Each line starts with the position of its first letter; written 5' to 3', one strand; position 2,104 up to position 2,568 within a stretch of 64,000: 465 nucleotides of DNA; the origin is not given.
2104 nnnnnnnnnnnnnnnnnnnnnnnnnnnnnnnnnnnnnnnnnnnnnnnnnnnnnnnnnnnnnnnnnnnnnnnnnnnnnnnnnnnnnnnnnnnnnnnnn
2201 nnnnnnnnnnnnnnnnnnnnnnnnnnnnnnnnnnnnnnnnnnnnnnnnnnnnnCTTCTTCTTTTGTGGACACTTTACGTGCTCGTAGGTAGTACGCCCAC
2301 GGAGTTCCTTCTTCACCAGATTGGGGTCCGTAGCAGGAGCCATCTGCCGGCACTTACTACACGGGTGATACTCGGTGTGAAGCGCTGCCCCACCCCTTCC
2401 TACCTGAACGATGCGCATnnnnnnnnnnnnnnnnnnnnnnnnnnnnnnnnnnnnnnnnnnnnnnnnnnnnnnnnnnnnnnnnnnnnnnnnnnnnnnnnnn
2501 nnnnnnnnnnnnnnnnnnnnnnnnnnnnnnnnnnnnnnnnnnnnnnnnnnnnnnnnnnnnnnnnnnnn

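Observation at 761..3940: Compact island: ClpP-like peptidase, three tandem paralogous Cys/His mini-proteins, and a metallophosphoesterase bracketed by twin palindromes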

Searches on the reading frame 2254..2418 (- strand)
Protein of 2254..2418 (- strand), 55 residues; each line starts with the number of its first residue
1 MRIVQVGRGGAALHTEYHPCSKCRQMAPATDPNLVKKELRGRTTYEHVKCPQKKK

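Call 3: search_protein_families(library=pfam, proteins=[window:2254-2418:-], max_evalue=1)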
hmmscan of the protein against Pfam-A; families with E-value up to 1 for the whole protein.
seq(55 aa): 0 families

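Call 4: search_protein_families(library=phrogs, proteins=[window:2254-2418:-], max_evalue=1)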
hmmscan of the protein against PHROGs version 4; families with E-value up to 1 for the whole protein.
seq(55 aa): 1 family
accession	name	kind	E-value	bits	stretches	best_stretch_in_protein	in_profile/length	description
phrog_17140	-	unknown function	0.016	16.1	0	40-51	25-36/50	-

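Call 32: search_protein_families(library=padloc, proteins=[window:2254-2418:-], max_evalue=1)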
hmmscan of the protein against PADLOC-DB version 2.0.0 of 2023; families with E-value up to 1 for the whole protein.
seq(55 aa): 0 families

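Call 50: search_protein_families(library=ncbifam, proteins=[window:2254-2418:-], max_evalue=0.1)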
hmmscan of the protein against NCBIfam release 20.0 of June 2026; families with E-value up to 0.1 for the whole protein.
seq(55 aa): 0 families
